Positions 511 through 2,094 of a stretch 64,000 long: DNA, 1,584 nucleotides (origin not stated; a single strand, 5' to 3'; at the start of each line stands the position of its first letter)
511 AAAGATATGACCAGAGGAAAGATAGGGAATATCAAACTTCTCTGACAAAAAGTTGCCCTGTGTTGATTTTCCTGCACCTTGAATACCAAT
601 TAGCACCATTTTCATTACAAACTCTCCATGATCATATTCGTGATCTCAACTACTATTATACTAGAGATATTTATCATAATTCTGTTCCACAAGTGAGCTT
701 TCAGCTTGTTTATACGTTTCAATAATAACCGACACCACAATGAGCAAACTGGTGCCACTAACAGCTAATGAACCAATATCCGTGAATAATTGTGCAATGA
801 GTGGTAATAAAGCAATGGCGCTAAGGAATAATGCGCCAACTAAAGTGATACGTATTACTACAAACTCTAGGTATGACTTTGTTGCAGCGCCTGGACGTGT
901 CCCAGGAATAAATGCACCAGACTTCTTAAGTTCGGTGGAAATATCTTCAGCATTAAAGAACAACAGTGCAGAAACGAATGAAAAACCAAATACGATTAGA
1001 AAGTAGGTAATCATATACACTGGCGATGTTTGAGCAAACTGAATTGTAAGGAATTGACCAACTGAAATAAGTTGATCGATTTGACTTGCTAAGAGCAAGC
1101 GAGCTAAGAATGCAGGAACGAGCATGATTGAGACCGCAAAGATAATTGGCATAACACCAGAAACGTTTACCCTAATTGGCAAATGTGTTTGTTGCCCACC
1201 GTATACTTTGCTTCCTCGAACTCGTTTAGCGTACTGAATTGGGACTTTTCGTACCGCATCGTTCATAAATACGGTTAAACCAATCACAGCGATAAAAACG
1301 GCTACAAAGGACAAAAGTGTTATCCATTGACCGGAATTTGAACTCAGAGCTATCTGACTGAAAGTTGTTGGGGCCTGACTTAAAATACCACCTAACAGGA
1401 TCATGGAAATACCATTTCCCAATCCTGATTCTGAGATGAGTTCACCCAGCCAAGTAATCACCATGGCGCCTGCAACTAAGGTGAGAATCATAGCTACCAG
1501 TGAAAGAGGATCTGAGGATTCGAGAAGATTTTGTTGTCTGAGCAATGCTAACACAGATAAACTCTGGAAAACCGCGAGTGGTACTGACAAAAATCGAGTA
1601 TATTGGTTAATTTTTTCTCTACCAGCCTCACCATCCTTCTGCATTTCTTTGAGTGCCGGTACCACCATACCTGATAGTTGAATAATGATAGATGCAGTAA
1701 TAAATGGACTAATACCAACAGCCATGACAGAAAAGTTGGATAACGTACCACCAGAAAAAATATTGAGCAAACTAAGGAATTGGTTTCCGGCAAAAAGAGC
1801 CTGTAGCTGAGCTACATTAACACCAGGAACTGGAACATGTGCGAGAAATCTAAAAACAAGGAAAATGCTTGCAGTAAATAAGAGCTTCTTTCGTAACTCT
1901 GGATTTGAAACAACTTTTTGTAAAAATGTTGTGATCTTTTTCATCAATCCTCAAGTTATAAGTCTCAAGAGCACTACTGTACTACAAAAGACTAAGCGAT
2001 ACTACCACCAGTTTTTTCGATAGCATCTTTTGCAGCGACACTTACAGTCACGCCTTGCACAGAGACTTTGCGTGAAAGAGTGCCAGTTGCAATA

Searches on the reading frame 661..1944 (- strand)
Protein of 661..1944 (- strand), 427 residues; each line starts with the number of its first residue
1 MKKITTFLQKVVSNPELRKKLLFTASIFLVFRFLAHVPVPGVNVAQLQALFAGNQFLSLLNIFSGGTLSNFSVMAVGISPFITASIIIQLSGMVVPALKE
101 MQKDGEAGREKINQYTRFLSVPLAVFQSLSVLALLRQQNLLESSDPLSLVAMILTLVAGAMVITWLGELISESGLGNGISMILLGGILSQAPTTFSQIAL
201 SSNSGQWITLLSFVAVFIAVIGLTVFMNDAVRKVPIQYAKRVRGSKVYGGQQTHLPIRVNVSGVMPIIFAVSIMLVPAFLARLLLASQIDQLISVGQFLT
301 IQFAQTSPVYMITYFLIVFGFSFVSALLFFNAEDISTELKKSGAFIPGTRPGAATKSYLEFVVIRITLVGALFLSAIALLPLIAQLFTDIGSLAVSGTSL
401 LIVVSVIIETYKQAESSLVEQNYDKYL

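Call 49: search_protein_families(library=pfam, proteins=[window:661-1944:-], max_evalue=0.00001)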
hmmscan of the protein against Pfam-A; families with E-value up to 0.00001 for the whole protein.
window:661-1944:- (427 aa): 1 family
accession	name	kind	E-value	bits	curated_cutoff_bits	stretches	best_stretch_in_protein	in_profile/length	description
PF00344.25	SecY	-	6.8e-96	321.7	32.2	1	72-411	1-306/306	SecY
